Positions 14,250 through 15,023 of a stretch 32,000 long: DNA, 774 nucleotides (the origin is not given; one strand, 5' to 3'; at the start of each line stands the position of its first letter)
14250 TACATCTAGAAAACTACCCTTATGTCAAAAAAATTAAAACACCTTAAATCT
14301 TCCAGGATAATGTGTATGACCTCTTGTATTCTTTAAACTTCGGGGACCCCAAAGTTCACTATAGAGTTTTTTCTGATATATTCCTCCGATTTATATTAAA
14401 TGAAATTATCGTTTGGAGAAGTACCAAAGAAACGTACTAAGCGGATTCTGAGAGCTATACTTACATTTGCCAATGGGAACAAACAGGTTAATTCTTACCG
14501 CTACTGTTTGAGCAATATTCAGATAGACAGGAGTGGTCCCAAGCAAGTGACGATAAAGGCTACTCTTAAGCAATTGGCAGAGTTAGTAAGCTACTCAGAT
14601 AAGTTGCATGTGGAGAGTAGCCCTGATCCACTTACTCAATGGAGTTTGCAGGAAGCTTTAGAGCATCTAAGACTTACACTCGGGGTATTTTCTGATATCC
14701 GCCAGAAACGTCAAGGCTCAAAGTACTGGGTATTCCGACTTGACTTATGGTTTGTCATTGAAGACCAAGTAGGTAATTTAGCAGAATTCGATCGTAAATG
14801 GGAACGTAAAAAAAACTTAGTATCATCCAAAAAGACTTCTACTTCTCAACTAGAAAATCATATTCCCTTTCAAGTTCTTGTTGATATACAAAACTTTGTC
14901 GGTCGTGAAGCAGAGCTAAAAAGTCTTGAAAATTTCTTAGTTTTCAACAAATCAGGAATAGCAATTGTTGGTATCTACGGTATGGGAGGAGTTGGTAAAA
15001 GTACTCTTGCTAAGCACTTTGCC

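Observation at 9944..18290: AT-rich ~8.3-kb island between the iteron field and a truncated ssb-like gene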

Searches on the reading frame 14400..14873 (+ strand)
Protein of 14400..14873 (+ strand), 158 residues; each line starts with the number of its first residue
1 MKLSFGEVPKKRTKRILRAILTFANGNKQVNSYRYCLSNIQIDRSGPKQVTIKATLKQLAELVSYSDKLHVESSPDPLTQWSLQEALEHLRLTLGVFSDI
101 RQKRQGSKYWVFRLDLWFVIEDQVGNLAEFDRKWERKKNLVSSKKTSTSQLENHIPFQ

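Call 62: predict_structure(alignment_id=A4)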
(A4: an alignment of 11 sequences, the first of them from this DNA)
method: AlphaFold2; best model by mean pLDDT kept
length: 158 residues; sequences in the alignment: 11
mean_pLDDT: 81.3   pTM: 0.76
mean pLDDT of the five models: 81.3, 80.6, 78.5, 74.8, 74.8
residues with pLDDT >= 90: 65; 70-90: 60; 50-70: 16; < 50: 17
segments of 3 or more residues with pLDDT < 50: 28-35, 150-158
pLDDT, mean of each block of 10 residues (from residue 1): 87 92 69 58 91 90 82 68 90 92 80 95 95 93 66 46
secondary structure, 60 per line:
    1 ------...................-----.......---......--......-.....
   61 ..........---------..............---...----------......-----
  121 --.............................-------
elements in order: H7-25 H31-37 E41-46 E49-54 H56-70 H80-93 E97-99 E110-115 H123-151

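Call 65: fold_search(model_id=the predicted structure, library=pdb)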
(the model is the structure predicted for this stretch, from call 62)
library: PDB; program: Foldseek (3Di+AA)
matches with E <= 10: 456; with E <= 0.001: 0
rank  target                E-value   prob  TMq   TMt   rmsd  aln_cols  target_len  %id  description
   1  9h88_A                4.1e-02  0.90  0.34  0.44  11.2       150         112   11  Crystal structure of LmrR variant V15aY-RNYW with Val15 replaced by 3-aminotyrosine and evolved as Friedel-Crafts alky (released 2025-04-30)
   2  1f4k_A                4.1e-02  0.85  0.30  0.38  10.3        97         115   16  CRYSTAL STRUCTURE OF THE REPLICATION TERMINATOR PROTEIN/B-SITE DNA COMPLEX (released 2001-06-08)
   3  9qbd_A                7.0e-02  0.85  0.33  0.46  10.8       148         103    8  Crystal structure of Brachyspira hampsonii PadR with Leu88 replaced by 3-aminotyrosine (released 2026-03-11)
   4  9qbd_B                8.3e-02  0.82  0.31  0.41  11.2       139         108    9  Crystal structure of Brachyspira hampsonii PadR with Leu88 replaced by 3-aminotyrosine (released 2026-03-11)
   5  9h9z_B                8.8e-02  0.90  0.36  0.48  10.5       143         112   12  Crystal structure of Cu(II)-bound LmrR_V15Bpy (released 2025-03-05)
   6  9ha0_A                1.0e-01  0.85  0.36  0.47  10.4       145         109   12  Crystal structure of Cu(II)-bound LmrR_V15Bpy variant BVS (released 2025-03-05)
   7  6abt_A                1.0e-01  0.80  0.36  0.51   8.3       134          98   10  Crystal structure of transcription factor from Listeria monocytogenes (released 2019-06-05)
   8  9h88_B                1.0e-01  0.69  0.27  0.36  10.6        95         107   10  Crystal structure of LmrR variant V15aY-RNYW with Val15 replaced by 3-aminotyrosine and evolved as Friedel-Crafts alky (released 2025-04-30)
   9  2qby_B                1.1e-01  0.54  0.30  0.15   9.1       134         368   10  Crystal structure of a heterodimer of Cdc6/Orc1 initiators bound to origin DNA (from S. solfataricus) (released 2007-09-11)
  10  8qdh_B                1.1e-01  0.72  0.28  0.37  11.2        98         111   10  Engineered LmrR carrying a cyclic boronate ester formed between Tris and p-boronophenylalanine at position 89 (released 2024-05-01)
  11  9ilk_MODEL_1_A        1.1e-01  0.51  0.27  0.35  11.2       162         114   14  monomeric SarA, truncation of residue 20-124 (released 2025-10-15)
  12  7b6d_A                1.1e-01  0.35  0.27  0.27  10.8       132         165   17  Drosophila melanogaster TRAPPCore (C1, C2, C2L, C3a/b, C4, C5, C6 subunits) (released 2021-06-09)
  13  7jpq_E                1.3e-01  0.82  0.40  0.18   6.7       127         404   20  ORC-O2-5: Human Origin Recognition Complex (ORC) with subunits 2,3,4,5 (released 2020-09-02)
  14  1in0_A                1.4e-01  0.33  0.24  0.23   7.2       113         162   13  YAJQ PROTEIN (HI1034) (released 2003-06-10)
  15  3f8f_B                1.5e-01  0.85  0.38  0.50  10.5       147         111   13  Crystal structure of multidrug binding transcriptional regulator LmrR complexed with Daunomycin (released 2008-12-30)
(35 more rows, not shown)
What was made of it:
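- In the EAD4 model (pLDDT 81) the top Foldseek hits are mostly winged-helix DNA binders: PadR/LmrR, replication terminator protein and ORC/Cdc6 winged-helix domains (calls 62, 65).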

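Call 66: find_homologous_proteins(query=A4, max_evalue=0.001)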
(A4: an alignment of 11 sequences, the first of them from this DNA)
Query A4 (11 sequences) (158 aa, profile of the alignment): 9 proteins with E <= 0.001 among 1546 candidates.
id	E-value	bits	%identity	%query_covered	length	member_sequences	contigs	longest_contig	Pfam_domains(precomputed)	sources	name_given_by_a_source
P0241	3.6e-39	152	33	87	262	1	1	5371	PF19959.5,PF00931.29,PF13191.13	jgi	-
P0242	7.4e-37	145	30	93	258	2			PF19959.5,PF13191.13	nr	nr:NB-ARC domain-containing protein [Dendronalium sp. ChiSLP03b]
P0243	2.5e-36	143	30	85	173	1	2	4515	PF19959.5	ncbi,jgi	jgi:hypothetical protein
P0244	8.7e-33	132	31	85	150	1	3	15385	PF19959.5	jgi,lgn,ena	jgi:hypothetical protein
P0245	1.1e-32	131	28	98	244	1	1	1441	PF19959.5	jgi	jgi:Effector-associated domain 4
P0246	1.8e-32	131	30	84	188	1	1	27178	PF19959.5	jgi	jgi:hypothetical protein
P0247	5.5e-31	126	33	85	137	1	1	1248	PF19959.5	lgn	-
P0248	6.9e-29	119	27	85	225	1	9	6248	PF19959.5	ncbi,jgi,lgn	jgi:hypothetical protein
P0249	7.2e-28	116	26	80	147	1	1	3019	PF19959.5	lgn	-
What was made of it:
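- Tried and rejected: Only 9 short hits came back, which was uninformative (call 66).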

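Call 74: search_protein_representatives(alignment_id=A4)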
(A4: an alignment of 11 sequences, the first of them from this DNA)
Query: 11 sequences, 158 profile positions. Proteins with E-value up to 0.001 (for the whole library): 431; up to 1e-10: 295; up to 1e-30: 18. The best 150 are listed.
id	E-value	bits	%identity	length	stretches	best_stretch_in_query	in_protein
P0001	3.6e-65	235.1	-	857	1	1-158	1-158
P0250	6.7e-61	221.2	-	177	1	1-158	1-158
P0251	1.4e-43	164.9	-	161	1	1-148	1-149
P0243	8.0e-37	143.0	-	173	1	1-157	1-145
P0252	2.0e-36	141.7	-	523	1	1-158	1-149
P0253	4.0e-36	140.7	-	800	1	1-156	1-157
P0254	6.9e-34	133.4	-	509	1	2-148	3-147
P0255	1.7e-33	132.2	-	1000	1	1-141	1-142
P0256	5.3e-33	130.6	-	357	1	1-142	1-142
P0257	1.2e-32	129.4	-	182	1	1-156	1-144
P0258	1.9e-32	128.7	-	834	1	1-156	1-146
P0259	5.2e-32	127.3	-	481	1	1-141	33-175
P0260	5.4e-32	127.3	-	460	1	4-150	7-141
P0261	1.6e-31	125.8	-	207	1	2-150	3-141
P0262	3.7e-31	124.6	-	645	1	1-149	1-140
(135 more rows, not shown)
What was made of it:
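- Tried and rejected: The exhaustive representative search was used instead (call 74).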

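Call 76: search_protein_families(library=pfam, alignment_id=A5, max_evalue=0.00001)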
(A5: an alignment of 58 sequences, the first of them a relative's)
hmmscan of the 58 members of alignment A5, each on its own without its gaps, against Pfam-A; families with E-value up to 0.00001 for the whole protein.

A. member 1, P0252 (523 aa): 3 families
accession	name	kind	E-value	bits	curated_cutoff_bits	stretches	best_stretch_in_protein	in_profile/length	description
PF19959.4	EAD4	-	3.5e-35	121.7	27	1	7-120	1-123/123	Effector-associated domain 4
PF00931.28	NB-ARC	-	6.3e-12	45.7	23.5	1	162-364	6-227/248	NB-ARC domain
PF13191.12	AAA_16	-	7.9e-06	26.9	32.6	0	153-263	1-147/167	AAA ATPase domain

B. families by the number of members that match (of 58 scanned): 99 families (the first 25 are shown)
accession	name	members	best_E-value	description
PF19959.4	EAD4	58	3.2e-45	Effector-associated domain 4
PF00931.28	NB-ARC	22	1.1e-22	NB-ARC domain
PF13424.12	TPR_12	11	2.3e-82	Tetratricopeptide repeat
PF07719.23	TPR_2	10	1.1e-26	Tetratricopeptide repeat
PF05729.18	NACHT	10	2.3e-19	NACHT domain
PF00515.34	TPR_1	9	1.1e-28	Tetratricopeptide repeat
PF13181.12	TPR_8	9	2.4e-22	Tetratricopeptide repeat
PF13432.12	TPR_16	9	2.9e-14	Tetratricopeptide repeat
PF13191.12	AAA_16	9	1.1e-09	AAA ATPase domain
PF13401.12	AAA_22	7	1.4e-08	AAA domain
PF24883.2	NPHP3_N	6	4e-16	Nephrocystin 3, N-terminal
PF13414.12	TPR_11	6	1.2e-15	TPR repeat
PF14559.12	TPR_19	6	3.3e-14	Tetratricopeptide repeat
PF13431.12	TPR_17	6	3.5e-11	Tetratricopeptide repeat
PF17874.7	TPR_MalT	5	4.2e-11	MalT-like TPR region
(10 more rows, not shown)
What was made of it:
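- EAD4 relatives are N-terminal domains of NB-ARC or NACHT proteins with TPR or WD40 arms (calls 74, 76). EAD4 is fused to many different STAND types with WD40 or TPR arms, which is typical of predicted conflict systems (call 76).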

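Call 110: search_dna_similar(query=window:14400-14873:+, collection=plasmids, mode=protein, max_rows=30, max_evalue=0.01)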
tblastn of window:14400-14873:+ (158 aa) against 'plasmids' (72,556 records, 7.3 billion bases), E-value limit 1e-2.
Records with a match: 17; places in all: 18; records where one place covers at least 80% of the query: 17.
Best place of each record, by identity: 95-99% 1; 60-80% 1; <60% 15.
By first word of the organism name: Acaryochloris 4; Leptolyngbya 4; Picosynechococcus 4; Tolypothrix 2; Microchaete 1; Gloeothece 1; Nostoc 1.
By predicted mobility (MOB-suite, as given by PLSDB): non-mobilizable 9; conjugative 4; mobilizable 4.
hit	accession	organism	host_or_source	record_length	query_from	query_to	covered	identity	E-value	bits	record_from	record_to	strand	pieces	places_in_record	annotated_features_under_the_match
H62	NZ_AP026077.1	Acaryochloris marina MBIC10699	cell culture,Ascidian, Diplosoma similis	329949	1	158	100%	98.1%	6e-101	323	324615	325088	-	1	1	tetratricopeptide repeat protein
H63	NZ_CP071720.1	Acaryochloris sp. 'Moss Beach'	culture,intertidal zone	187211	1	158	100%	69.8%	9e-54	234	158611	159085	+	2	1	hypothetical protein | NB-ARC domain-containing protein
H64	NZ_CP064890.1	Tolypothrix sp. PCC 7601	Fresh water sample,Fresh water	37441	2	155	97%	31.8%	6e-8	58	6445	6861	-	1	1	NB-ARC domain-containing protein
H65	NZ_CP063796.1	Tolypothrix sp. PCC 7712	Soil sample,soil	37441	2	155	97%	31.8%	6e-8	58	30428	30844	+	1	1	NB-ARC domain-containing protein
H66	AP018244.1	Microchaete diplosiphon NIES-3275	-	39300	2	155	97%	31.8%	6e-8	58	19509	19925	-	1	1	regulatory protein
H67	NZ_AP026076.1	Acaryochloris marina MBIC10699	cell culture,Ascidian, Diplosoma similis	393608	2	156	98%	30.3%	8e-12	69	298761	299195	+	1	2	NB-ARC domain-containing protein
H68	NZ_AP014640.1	Leptolyngbya boryana IAM M-101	-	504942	2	151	95%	27.3%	2e-8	59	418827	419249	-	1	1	NB-ARC domain-containing protein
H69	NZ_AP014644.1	Leptolyngbya boryana dg5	-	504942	2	151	95%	27.3%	2e-8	59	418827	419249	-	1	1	NB-ARC domain-containing protein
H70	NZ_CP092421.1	Leptolyngbya boryana IU 594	-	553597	2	151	95%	27.3%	2e-8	59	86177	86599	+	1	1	NB-ARC domain-containing protein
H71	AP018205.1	Leptolyngbya boryana NIES-2135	-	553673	2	151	95%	27.3%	2e-8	59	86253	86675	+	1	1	apoptotic protease-activating factor 1 like protein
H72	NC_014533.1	Gloeothece verrucosa PCC 7822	fresh water in rice field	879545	4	138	85%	29.0%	9e-5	49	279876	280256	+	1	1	NB-ARC domain-containing protein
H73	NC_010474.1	Picosynechococcus sp. PCC 7002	-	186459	2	150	94%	25.8%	7e-9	60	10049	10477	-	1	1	NACHT domain-containing protein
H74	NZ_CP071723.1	Acaryochloris sp. 'Moss Beach'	culture,intertidal zone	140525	1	148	94%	26.0%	3e-3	44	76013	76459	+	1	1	hypothetical protein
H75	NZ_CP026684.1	Nostoc sp. 'Peltigera membranacea cyanobiont' N6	Lichen thallus,Peltigera membranacea ...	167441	2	147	92%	25.8%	8e-6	52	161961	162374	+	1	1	WD40 repeat domain-containing protein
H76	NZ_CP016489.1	Picosynechococcus sp. PCC 8807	cell culture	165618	2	150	94%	24.7%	1e-4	48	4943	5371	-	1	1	NACHT domain-containing protein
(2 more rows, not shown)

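Call 111: get_annotated_region(hit=H70, flank=7000)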
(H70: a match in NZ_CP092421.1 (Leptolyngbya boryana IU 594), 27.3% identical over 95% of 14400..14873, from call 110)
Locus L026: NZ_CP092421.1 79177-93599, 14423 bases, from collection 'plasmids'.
description: Leptolyngbya boryana IU 594 plasmid p2, complete sequence
organism: Leptolyngbya boryana IU 594 (NCBI taxid 462680)
taxonomy: Bacteria; Cyanobacteriota; Cyanophyceae; Leptolyngbyales; Leptolyngbyaceae; Leptolyngbya; Leptolyngbya boryana; Leptolyngbya boryana IU 594
host: -; source: -; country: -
typing (MOB-suite, as given by PLSDB): non-mobilizable
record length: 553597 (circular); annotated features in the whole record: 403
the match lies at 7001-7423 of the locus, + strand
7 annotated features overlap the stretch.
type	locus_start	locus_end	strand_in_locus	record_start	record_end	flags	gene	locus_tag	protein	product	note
CDS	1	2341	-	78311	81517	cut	-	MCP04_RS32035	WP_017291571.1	plasmid replication protein, CyRepA1 family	-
CDS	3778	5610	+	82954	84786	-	-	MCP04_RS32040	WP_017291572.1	helix-turn-helix transcriptional regulator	-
CDS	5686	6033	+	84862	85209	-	-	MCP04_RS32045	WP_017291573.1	DUF6788 family protein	-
CDS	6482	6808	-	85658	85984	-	-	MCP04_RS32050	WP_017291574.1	hypothetical protein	-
CDS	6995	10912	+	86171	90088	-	-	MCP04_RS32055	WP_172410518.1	NB-ARC domain-containing protein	-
CDS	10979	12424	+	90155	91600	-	istA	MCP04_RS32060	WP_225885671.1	IS21 family transposase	-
CDS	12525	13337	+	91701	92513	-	istB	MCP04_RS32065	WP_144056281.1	IS21-like element helper ATPase IstB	-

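Call 112: get_annotated_region(hit=H73, flank=9000)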
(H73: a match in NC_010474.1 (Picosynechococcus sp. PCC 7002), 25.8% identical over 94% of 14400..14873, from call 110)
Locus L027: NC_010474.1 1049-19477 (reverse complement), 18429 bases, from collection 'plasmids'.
description: Picosynechococcus sp. PCC 7002 plasmid pAQ7, complete sequence
organism: Picosynechococcus sp. PCC 7002 (NCBI taxid 32049)
taxonomy: Bacteria; Cyanobacteriota; Cyanophyceae; Chroococcales; Geminocystaceae; Picosynechococcus; Picosynechococcus sp. PCC 7002
host: -; source: -; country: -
typing (MOB-suite, as given by PLSDB): non-mobilizable
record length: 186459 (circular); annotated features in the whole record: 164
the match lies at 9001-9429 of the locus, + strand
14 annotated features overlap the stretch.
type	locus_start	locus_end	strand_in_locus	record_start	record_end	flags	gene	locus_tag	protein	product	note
CDS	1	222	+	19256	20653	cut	-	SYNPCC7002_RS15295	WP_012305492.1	CmpA/NrtA family ABC transporter substrate-binding protein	-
CDS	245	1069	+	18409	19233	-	-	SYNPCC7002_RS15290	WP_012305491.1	nitrate ABC transporter ATP-binding protein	GO:0015706 - nitrate transmembrane transport [Evidence IEA]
CDS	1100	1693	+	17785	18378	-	-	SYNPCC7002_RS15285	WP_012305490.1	exopolysaccharide biosynthesis protein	-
CDS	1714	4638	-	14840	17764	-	-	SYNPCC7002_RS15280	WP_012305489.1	cation-transporting P-type ATPase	-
CDS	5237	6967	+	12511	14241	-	-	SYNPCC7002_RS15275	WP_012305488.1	iron uptake porin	GO:0033212 - iron import into cell [Evidence IEA]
CDS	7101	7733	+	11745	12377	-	-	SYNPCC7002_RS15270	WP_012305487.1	hypothetical protein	-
CDS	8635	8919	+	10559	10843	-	-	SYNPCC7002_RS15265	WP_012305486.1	DUF427 domain-containing protein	-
CDS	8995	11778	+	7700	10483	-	-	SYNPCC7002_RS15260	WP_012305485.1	NACHT domain-containing protein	-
CDS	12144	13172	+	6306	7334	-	-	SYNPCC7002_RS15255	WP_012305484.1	AraC family transcriptional regulator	-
CDS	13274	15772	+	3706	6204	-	-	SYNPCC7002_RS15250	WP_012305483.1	TonB-dependent receptor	-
CDS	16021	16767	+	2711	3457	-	-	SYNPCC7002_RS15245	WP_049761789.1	iron-siderophore ABC transporter substrate-binding protein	GO:0015891 - siderophore transport [Evidence IEA]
CDS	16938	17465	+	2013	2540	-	-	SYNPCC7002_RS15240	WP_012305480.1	2'-5' RNA ligase family protein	-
CDS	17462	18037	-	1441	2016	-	-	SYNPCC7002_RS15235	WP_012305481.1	nucleoside deaminase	GO:0009116 - nucleoside metabolic process [Evidence IEA]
CDS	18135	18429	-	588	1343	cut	-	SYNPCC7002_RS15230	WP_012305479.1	ParB/RepB/Spo0J family partition protein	-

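Call 113: get_annotated_region(hit=H64, flank=7000)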
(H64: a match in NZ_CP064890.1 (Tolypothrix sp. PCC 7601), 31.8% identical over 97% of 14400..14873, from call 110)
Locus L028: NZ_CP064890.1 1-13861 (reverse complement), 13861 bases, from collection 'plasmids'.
description: Tolypothrix sp. PCC 7601 plasmid unnamed11, complete sequence
organism: Tolypothrix sp. PCC 7601 (NCBI taxid 1188)
taxonomy: Bacteria; Cyanobacteriota; Cyanophyceae; Nostocales; Tolypothrichaceae; Tolypothrix; Tolypothrix sp. PCC 7601
host: -; source: Fresh water sample,Fresh water; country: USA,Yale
typing (MOB-suite, as given by PLSDB): mobilizable; relaxase MOBP
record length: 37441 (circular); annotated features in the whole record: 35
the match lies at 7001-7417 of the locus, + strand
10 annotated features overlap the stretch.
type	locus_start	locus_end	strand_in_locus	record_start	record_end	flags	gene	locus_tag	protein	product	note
CDS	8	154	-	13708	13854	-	-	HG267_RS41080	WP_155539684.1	hypothetical protein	-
CDS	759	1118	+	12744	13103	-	-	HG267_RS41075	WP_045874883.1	PadR family transcriptional regulator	-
CDS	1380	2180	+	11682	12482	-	-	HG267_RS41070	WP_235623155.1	WecB/TagA/CpsF family glycosyltransferase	-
CDS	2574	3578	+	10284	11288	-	-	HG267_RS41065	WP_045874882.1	tyrosine-type recombinase/integrase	GO:0015074 - DNA integration [Evidence IEA]; GO:0006310 - DNA recombination [Evidence IEA]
CDS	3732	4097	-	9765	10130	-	-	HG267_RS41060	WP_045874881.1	aspartyl protease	-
CDS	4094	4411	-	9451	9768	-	-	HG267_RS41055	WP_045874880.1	hypothetical protein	-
CDS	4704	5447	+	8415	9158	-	-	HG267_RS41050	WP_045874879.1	ParA family protein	-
CDS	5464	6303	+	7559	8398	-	-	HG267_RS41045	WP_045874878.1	hypothetical protein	-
CDS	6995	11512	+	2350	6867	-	-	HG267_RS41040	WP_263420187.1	NB-ARC domain-containing protein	-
CDS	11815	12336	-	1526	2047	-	-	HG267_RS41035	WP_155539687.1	hypothetical protein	-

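Call 114: get_annotated_region(hit=H67, flank=8000)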
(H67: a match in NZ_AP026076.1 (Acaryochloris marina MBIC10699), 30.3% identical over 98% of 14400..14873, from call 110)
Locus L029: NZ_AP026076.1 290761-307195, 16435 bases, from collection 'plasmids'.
description: Acaryochloris marina MBIC10699 plasmid pREC1, complete sequence
organism: Acaryochloris marina MBIC10699 (NCBI taxid 2954813)
taxonomy: Bacteria; Cyanobacteriota; Cyanophyceae; Acaryochloridales; Acaryochloridaceae; Acaryochloris; Acaryochloris marina; Acaryochloris marina MBIC10699
host: -; source: cell culture,Ascidian, Diplosoma similis; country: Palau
typing (MOB-suite, as given by PLSDB): conjugative; relaxase MOBF; mating-pair formation MPF_T
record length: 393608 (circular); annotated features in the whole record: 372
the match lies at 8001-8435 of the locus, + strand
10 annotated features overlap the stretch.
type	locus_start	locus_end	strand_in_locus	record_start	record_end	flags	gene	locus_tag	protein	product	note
CDS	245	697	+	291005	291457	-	-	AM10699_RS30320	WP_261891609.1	hypothetical protein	-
CDS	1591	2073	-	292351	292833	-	-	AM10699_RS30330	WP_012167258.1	hypothetical protein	-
CDS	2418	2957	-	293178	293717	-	-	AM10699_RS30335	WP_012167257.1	hypothetical protein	-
CDS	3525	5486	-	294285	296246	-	-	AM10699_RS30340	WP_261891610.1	PatA/PatG family cyanobactin maturation protease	-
CDS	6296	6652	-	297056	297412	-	-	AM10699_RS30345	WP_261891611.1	hypothetical protein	-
CDS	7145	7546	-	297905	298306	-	-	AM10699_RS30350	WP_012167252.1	hypothetical protein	-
CDS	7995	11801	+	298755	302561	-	-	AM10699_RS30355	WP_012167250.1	NB-ARC domain-containing protein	-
CDS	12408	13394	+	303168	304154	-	-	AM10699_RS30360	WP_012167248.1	hypothetical protein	-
CDS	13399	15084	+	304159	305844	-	-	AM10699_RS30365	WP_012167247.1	Dyp-type peroxidase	-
CDS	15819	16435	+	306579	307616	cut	-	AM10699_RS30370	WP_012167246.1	lipase family protein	-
